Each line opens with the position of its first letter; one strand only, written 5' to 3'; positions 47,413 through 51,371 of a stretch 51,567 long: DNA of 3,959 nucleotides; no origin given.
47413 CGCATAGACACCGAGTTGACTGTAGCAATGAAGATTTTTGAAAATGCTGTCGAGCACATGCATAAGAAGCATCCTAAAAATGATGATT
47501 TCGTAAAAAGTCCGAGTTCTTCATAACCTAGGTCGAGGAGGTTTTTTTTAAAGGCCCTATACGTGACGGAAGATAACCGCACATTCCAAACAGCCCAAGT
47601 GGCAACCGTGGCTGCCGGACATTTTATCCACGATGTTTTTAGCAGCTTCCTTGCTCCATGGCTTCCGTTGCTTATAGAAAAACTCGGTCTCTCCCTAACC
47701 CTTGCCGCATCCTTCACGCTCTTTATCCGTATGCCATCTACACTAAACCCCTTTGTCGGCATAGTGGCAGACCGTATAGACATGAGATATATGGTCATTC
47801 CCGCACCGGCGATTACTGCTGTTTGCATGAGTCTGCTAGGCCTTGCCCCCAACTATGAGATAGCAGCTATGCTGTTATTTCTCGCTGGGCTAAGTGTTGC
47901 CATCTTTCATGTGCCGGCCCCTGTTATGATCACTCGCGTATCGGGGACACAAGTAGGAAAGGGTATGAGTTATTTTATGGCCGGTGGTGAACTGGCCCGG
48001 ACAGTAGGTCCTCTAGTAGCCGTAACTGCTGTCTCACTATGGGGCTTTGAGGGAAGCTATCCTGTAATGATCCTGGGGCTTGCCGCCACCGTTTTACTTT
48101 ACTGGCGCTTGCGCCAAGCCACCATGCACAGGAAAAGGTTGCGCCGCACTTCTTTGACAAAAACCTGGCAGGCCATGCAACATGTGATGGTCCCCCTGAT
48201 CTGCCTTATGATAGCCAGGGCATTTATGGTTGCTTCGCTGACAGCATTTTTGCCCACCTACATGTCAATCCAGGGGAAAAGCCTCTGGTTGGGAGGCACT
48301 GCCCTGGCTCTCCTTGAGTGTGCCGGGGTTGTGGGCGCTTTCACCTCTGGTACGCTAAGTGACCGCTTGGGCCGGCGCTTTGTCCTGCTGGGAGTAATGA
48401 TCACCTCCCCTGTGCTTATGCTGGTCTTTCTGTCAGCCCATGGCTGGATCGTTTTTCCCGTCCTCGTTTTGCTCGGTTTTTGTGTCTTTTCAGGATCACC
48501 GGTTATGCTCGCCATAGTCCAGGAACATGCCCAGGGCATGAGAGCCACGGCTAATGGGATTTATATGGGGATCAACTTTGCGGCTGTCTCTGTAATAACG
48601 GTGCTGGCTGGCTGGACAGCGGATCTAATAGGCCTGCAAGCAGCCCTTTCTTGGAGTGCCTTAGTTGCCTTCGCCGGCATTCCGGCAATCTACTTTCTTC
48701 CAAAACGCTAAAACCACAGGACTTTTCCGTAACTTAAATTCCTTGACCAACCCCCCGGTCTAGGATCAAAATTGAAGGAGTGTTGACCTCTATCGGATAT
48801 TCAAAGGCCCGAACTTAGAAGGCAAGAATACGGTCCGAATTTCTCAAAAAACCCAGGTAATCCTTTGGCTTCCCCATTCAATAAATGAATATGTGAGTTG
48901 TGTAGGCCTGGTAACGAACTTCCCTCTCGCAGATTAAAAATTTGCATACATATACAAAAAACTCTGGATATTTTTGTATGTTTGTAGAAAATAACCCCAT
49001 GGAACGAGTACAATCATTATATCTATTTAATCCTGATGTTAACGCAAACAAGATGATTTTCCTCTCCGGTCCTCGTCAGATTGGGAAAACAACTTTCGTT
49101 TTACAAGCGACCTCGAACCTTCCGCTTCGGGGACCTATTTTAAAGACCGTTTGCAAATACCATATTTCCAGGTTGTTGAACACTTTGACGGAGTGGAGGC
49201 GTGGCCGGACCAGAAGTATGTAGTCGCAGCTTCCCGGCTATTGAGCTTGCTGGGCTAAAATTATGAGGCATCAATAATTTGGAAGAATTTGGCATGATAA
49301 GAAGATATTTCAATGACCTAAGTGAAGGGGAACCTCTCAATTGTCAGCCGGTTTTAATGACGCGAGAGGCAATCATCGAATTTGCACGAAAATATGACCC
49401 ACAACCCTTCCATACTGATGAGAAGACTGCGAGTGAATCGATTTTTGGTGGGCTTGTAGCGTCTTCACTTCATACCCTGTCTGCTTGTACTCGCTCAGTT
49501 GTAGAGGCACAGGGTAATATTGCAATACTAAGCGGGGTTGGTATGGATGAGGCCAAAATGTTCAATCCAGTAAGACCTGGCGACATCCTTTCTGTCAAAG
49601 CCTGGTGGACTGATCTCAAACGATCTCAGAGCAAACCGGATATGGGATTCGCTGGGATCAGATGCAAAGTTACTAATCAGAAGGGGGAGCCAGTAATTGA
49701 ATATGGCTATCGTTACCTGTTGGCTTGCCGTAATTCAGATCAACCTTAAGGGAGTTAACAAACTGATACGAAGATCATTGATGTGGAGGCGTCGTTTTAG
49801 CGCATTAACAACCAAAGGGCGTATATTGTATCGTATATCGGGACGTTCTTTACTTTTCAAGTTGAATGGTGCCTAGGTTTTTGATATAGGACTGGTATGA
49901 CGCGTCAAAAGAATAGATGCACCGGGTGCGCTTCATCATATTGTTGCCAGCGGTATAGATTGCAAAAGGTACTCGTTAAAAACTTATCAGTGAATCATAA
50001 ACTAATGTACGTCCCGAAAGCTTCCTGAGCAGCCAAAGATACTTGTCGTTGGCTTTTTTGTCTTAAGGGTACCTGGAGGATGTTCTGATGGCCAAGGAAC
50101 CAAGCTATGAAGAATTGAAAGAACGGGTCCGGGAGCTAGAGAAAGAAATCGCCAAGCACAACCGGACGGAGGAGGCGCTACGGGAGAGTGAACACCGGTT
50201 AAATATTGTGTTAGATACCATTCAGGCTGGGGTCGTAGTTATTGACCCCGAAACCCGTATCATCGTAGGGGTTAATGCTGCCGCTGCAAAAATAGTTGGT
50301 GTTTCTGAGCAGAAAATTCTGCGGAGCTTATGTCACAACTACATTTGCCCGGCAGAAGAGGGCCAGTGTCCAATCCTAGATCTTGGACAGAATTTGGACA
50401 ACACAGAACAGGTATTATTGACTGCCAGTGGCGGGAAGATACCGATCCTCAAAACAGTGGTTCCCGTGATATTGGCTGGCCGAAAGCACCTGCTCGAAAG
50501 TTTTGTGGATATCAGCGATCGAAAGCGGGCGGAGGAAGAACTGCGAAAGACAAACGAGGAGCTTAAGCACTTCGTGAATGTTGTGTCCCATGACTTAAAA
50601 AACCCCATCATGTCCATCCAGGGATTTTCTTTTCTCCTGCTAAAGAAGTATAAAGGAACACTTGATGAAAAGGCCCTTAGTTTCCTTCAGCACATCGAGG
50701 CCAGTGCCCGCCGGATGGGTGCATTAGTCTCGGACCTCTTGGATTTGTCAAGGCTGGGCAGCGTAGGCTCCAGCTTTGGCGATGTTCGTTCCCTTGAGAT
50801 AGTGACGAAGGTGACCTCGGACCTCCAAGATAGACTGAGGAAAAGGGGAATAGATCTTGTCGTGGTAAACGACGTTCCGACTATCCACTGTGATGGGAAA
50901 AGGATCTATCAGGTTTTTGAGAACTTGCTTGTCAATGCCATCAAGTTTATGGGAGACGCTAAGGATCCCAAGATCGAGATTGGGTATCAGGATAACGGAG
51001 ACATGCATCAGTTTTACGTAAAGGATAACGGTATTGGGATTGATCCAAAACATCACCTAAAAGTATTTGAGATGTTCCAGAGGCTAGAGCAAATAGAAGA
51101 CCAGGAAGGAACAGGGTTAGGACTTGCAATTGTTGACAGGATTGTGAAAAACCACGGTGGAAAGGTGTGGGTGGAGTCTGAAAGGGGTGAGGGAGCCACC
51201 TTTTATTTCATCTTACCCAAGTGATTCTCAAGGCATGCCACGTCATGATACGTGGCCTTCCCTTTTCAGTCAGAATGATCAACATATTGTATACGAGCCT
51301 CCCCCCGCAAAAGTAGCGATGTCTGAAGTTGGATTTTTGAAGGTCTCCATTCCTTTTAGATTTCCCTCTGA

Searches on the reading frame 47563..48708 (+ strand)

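Call 45: search_protein_families(library=pfam, proteins=[window:47563-48708:+], max_evalue=0.00001)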
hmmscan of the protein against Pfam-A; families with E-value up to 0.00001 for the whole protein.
window:47563-48708:+ (382 aa): 1 family
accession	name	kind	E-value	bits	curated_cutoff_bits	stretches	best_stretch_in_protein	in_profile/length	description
PF07690.21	MFS_1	-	7e-40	137.4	33.4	2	17-343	2-344/347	Major Facilitator Superfamily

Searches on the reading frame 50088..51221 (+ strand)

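Call 45: search_protein_families(library=pfam, proteins=[window:50088-51221:+], max_evalue=0.00001)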
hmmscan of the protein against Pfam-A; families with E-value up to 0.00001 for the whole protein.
window:50088-51221:+ (378 aa): 4 families
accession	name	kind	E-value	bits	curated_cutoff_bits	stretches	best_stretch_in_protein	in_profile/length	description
PF02518.31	HATPase_c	-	3.4e-29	102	26.4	1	269-377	2-108/111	Histidine kinase-, DNA gyrase B-, and HSP90-like ATPase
PF00512.31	HisKA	-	3.4e-16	59.5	26.9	1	160-224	3-64/66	His Kinase A (phospho-acceptor) domain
PF13426.13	PAS_9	-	3.6e-07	30.8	27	1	48-144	3-103/103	PAS domain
PF00989.32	PAS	-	8.7e-06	26.2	22.6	0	41-133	6-102/113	PAS fold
